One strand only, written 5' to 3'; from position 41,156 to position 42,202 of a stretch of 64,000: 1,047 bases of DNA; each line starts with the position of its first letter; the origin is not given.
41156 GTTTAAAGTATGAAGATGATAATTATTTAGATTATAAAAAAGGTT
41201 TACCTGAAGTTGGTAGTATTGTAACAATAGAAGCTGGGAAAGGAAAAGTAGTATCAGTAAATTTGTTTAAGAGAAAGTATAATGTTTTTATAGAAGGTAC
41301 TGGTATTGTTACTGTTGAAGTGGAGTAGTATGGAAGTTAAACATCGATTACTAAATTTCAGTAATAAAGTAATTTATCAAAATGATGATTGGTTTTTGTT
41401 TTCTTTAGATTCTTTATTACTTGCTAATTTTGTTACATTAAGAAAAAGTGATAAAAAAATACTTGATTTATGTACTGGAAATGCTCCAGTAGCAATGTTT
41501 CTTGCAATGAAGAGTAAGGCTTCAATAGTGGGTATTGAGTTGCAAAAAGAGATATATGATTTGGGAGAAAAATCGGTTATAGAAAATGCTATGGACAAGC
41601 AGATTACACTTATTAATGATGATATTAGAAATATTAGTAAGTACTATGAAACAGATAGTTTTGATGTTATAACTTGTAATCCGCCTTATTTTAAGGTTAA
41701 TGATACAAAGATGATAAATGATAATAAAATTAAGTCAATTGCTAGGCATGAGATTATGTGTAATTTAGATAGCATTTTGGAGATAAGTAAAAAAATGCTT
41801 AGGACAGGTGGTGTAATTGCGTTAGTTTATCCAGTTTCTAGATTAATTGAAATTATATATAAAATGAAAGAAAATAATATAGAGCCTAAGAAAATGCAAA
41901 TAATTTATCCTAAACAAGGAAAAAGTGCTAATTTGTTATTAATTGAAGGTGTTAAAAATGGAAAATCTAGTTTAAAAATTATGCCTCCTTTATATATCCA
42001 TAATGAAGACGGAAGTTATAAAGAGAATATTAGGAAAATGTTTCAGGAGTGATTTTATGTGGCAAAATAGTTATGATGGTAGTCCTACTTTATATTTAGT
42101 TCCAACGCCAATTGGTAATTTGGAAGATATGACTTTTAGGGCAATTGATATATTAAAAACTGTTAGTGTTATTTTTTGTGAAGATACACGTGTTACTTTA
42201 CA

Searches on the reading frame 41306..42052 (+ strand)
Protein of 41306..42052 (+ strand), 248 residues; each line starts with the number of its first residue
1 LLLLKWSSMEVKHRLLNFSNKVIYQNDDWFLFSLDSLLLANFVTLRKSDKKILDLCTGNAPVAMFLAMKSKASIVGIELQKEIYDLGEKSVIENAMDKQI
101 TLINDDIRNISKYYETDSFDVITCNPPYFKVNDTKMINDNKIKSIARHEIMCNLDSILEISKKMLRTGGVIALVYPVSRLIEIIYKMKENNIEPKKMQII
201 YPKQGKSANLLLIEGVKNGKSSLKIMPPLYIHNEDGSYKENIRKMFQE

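Call 14: search_protein_families(library=pfam, proteins=[window:41306-42052:+])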
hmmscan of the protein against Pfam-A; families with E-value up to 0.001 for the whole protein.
window:41306-42052:+ (248 aa): 8 families
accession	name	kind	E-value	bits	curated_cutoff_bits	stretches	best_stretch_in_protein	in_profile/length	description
PF13847.12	Methyltransf_31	-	3.5e-11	43.4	27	1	47-198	2-130/145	Methyltransferase domain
PF05175.20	MTS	-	2.3e-07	31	23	1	37-135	22-115/170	Methyltransferase small domain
PF13649.12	Methyltransf_25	-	5.3e-07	30.7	27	1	52-130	1-78/97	Methyltransferase domain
PF07669.17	Eco57I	-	2.6e-05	24.8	25.3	1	88-185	47-142/171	Eco57I restriction-modification methylase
PF02384.22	N6_Mtase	-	7.6e-05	22.6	20.4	1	46-178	44-186/311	N-6 DNA Methylase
PF03602.21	Cons_hypoth95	-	8e-05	22.8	24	1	47-137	40-133/182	Conserved hypothetical protein 95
PF01209.24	Ubie_methyltran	-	0.00025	20.9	20.1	1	46-125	45-123/233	ubiE/COQ5 methyltransferase family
PF01170.24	UPF0020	-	0.001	19.3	22.3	0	69-135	74-138/197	RMKL-like, methyltransferase domain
